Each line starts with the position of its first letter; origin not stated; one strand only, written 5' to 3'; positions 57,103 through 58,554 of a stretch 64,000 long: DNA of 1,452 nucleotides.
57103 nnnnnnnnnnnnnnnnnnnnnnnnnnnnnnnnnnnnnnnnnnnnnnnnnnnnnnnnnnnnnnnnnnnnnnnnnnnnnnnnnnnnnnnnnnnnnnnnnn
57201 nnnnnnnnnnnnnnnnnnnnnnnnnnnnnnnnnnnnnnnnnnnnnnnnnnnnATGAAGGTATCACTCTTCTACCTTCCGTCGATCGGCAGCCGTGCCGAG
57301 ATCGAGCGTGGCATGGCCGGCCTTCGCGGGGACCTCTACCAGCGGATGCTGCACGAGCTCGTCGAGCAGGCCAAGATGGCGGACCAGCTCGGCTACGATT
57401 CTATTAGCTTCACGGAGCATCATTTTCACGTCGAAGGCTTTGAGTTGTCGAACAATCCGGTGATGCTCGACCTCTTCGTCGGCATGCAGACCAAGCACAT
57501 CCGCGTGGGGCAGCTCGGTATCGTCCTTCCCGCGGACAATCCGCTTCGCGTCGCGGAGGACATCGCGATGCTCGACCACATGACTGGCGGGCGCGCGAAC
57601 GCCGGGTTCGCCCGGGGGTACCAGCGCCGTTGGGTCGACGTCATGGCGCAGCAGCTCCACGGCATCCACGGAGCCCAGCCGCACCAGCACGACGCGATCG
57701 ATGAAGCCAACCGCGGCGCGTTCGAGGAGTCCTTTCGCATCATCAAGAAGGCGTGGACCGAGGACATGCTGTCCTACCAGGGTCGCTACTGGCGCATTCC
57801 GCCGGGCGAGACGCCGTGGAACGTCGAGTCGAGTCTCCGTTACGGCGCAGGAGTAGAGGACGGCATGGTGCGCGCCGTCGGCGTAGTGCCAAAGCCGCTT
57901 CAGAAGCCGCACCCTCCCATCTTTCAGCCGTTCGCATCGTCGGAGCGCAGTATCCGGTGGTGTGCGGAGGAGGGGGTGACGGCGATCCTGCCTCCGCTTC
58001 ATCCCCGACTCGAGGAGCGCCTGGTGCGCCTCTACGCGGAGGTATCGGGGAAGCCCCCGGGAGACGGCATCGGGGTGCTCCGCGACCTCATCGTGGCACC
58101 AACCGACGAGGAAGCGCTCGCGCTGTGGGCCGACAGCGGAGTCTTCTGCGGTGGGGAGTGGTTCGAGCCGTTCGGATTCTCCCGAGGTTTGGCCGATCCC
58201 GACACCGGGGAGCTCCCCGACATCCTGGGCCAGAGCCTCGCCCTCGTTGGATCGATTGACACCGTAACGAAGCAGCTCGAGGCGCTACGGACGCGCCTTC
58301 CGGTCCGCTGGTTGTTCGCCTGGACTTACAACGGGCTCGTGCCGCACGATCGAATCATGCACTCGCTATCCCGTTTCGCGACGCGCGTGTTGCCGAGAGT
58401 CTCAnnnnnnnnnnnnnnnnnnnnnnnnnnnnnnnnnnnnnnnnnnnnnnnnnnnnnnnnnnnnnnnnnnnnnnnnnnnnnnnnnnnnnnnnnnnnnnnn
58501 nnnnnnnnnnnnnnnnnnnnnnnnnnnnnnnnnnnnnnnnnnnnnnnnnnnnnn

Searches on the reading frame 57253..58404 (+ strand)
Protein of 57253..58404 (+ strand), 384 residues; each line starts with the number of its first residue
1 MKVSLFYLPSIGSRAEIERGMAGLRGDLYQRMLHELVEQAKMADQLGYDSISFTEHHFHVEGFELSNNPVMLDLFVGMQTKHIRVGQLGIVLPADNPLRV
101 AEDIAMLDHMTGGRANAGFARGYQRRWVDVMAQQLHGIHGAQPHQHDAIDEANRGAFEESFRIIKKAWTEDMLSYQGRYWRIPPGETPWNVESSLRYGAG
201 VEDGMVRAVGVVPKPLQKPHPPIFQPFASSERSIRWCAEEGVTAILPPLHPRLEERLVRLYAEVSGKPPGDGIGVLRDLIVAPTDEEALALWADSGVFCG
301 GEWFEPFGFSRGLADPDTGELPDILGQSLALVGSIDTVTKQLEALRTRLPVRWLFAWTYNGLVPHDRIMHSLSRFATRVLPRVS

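Call 3: search_protein_families(library=pfam, proteins=[window:57253-58404:+], max_evalue=1)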
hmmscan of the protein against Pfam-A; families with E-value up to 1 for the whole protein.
window:57253-58404:+ (384 aa): 1 family
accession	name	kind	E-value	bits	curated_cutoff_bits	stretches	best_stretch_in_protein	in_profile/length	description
PF00296.26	Bac_luciferase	-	3.9e-30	105.7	27.9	1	32-347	21-309/314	Luciferase-like monooxygenase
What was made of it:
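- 57253..58407 (+): Luciferase-like (flavin/F420-type) monooxygenase; last gene of the operon. Pfam Bac_luciferase 3.9e-30 (call 3).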

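Call 4: search_protein_families(library=ncbifam, proteins=[window:57253-58404:+], max_evalue=1)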
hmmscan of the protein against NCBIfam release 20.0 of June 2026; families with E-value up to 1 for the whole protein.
window:57253-58404:+ (384 aa): 22 families
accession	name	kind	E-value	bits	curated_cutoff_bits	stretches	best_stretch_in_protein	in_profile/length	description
TIGR03858.1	LLM_2I7G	subfamily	6.5e-18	64.8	462.25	2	30-122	22-111/337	Atu2307/SP_0267 family LLM class monooxygenase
TIGR04020.1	seco_metab_LLM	subfamily_domain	9.3e-18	64.4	244.45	1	35-126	20-110/341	MupA/Atu3671 family FMN-dependent luciferase-like monooxygenase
TIGR04027.1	LLM_KPN_01858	hypoth_equivalog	1.7e-17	63.4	412.9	1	37-130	23-115/326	putative FMN-dependent luciferase-like monooxygenase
TIGR03558.1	oxido_grp_1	subfamily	1.3e-16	60.7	166.95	1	30-122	16-108/325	MsnO8 family LLM class oxidoreductase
TIGR03619.1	F420_Rv2161c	subfamily_domain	2.5e-16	60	166.9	2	38-182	2-144/247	TIGR03619 family F420-dependent LLM class oxidoreductase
NF052254.1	luciferase_Alph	exception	3.6e-15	56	600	1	30-137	18-123/354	luciferase subunit alpha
TIGR03560.1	F420_Rv1855c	subfamily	1.8e-13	50.8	231.4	1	30-182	9-153/227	TIGR03560 family F420-dependent LLM class oxidoreductase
TIGR04036.1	LLM_CE1758_fam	subfamily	1.2e-12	47.4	479.1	1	32-179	26-155/355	CE1758 family FMN-dependent luciferase-like monooxygenase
NF052255.1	luciferase_Beta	exception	7e-11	41.8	500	1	30-134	18-122/325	luciferase subunit beta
TIGR03621.1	F420_MSMEG_2516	subfamily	7.3e-09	35.2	213.15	1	33-126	13-99/295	TIGR03621 family F420-dependent LLM class oxidoreductase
NF007802.0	PRK10508.1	equivalog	9e-09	34.8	540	1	32-124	25-115/335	luciferase-like monooxygenase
TIGR03571.1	lucif_BA3436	subfamily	9.2e-08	31.7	303.9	1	33-123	30-123/304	TIGR03571 family LLM class oxidoreductase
TIGR04021.1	LLM_DMSO2_sfnG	equivalog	1.5e-07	31.2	382.95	1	38-229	32-186/350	dimethylsulfone monooxygenase SfnG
TIGR03559.1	F420_Rv3520c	subfamily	5.4e-06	25.7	335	1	29-183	8-140/325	LLM class F420-dependent oxidoreductase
NF002619.0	PRK02271.1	equivalog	1.4e-05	24.5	276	1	33-123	13-96/329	5,10-methylenetetrahydromethanopterin reductase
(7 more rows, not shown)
